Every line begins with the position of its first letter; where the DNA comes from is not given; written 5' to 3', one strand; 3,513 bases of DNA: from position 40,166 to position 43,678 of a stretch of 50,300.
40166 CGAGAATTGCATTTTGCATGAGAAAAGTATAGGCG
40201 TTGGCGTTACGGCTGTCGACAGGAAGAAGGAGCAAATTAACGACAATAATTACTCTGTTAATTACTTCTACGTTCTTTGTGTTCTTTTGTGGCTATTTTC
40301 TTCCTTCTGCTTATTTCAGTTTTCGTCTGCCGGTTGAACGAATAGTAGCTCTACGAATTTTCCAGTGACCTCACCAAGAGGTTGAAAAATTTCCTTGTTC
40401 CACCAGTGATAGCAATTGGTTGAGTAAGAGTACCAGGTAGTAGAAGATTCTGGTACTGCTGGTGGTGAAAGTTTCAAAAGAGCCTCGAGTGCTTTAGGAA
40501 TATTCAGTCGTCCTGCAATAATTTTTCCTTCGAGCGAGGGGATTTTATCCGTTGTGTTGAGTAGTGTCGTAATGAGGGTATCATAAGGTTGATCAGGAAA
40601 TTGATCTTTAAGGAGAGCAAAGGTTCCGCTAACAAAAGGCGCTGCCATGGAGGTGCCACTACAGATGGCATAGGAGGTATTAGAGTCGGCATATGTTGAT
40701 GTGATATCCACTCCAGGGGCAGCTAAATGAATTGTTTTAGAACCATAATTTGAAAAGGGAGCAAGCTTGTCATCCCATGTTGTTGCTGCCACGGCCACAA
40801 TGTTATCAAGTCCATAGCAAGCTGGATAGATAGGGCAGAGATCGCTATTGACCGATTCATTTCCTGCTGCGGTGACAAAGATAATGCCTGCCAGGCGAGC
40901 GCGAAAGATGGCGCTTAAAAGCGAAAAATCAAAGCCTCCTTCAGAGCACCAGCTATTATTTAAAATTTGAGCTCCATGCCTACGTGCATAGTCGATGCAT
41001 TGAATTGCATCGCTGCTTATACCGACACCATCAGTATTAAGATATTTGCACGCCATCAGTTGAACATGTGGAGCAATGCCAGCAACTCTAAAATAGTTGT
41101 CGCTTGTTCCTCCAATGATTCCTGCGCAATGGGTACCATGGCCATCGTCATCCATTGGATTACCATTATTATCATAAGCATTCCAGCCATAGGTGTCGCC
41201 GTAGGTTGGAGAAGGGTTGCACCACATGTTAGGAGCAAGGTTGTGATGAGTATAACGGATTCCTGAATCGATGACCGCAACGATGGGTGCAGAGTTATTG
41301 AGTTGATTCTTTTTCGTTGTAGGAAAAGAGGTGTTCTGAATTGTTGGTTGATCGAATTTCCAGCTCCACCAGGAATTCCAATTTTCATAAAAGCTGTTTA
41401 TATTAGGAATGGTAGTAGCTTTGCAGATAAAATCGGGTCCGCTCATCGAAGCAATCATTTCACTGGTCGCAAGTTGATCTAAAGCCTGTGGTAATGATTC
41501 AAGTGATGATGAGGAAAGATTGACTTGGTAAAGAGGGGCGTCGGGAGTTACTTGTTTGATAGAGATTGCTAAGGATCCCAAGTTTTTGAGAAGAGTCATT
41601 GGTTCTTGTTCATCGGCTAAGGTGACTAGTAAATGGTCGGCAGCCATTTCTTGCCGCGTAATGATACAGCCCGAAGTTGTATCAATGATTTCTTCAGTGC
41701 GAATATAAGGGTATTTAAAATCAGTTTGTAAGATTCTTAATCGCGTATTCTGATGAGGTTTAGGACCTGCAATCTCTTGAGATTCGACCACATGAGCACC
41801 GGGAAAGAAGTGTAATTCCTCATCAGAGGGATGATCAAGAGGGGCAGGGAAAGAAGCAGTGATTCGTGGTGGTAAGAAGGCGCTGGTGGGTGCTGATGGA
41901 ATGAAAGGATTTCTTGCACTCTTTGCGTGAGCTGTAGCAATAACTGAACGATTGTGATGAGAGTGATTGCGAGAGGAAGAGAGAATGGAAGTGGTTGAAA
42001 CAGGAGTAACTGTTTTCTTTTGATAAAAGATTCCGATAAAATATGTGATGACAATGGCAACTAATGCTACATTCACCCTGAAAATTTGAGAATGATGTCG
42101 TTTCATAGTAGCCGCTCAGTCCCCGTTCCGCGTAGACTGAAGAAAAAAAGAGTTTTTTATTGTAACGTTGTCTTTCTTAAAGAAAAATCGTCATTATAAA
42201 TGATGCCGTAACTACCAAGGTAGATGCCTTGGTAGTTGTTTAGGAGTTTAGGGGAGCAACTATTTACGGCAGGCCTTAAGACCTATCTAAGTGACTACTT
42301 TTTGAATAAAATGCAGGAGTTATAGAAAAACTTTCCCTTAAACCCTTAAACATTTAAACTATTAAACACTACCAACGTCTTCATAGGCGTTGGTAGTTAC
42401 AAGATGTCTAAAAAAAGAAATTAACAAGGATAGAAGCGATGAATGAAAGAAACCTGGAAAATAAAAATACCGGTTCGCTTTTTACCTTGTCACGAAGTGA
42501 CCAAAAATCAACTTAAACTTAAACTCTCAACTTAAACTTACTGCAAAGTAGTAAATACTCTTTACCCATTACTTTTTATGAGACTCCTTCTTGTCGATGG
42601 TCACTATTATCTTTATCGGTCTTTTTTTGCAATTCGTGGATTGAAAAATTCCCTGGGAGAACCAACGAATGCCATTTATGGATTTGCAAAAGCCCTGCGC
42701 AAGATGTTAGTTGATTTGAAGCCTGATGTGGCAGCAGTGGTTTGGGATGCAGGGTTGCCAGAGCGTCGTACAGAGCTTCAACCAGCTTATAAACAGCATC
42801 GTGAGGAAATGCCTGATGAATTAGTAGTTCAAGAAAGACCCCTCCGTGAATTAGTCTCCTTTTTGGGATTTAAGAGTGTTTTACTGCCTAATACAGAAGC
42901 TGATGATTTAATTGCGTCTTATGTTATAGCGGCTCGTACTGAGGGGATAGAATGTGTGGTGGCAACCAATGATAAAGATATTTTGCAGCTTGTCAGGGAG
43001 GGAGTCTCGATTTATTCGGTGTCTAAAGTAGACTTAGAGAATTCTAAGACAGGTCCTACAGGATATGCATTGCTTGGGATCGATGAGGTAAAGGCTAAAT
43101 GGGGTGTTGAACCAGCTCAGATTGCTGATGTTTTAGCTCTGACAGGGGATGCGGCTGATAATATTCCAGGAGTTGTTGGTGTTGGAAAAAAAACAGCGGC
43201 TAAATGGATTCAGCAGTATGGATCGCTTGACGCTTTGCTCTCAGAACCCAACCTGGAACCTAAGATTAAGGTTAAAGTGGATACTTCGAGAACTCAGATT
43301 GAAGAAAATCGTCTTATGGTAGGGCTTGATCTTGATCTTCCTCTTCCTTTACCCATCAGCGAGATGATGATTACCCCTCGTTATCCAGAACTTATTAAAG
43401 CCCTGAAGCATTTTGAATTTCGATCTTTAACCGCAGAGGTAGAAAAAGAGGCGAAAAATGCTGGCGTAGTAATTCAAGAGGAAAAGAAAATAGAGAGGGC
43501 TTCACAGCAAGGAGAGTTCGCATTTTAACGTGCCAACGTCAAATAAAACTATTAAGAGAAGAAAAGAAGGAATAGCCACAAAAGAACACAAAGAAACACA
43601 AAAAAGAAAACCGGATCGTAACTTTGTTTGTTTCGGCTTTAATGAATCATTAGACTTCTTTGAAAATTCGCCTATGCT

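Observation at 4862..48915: Repeat families sit flush against start codons in a fixed sense orientation, giving unrelated genes shared repeat-derived 5' leaders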

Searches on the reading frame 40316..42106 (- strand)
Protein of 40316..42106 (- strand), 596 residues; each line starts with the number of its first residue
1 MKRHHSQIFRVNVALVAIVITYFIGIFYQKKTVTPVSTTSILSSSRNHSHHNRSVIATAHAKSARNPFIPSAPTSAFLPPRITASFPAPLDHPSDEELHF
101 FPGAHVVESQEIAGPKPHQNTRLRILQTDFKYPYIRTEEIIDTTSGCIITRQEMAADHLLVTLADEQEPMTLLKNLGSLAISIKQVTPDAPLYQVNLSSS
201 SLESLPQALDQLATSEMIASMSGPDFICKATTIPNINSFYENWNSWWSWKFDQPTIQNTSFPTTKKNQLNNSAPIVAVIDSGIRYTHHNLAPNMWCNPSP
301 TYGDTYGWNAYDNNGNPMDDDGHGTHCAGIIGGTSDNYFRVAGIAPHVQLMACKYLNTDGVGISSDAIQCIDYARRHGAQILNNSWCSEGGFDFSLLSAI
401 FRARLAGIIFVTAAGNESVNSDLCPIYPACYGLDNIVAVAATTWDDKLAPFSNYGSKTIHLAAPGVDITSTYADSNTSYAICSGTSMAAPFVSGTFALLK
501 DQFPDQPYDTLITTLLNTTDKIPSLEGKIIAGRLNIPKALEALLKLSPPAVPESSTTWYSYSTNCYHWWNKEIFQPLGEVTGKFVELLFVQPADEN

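Call 15: search_protein_families(library=pfam, proteins=[window:40316-42106:-])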
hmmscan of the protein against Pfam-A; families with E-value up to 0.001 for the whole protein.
window:40316-42106:- (596 aa): 1 family
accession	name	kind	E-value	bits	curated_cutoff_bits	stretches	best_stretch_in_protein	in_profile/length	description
PF00082.27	Peptidase_S8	-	1.4e-50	172.7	21.8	1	273-520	3-274/288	Subtilase family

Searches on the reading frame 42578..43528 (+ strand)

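Call 15: search_protein_families(library=pfam, proteins=[window:42578-43528:+])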
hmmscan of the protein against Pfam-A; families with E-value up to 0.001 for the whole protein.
window:42578-43528:+ (316 aa): 2 families
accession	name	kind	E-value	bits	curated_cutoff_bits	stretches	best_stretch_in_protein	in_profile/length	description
PF02739.22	5_3_exonuc_N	-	2.2e-44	151.5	34.3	1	2-152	1-147/164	5'-3' exonuclease, N-terminal resolvase-like domain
PF01367.25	5_3_exonuc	-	4.4e-24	85.2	40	1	177-267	1-93/97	5'-3' exonuclease, C-terminal SAM fold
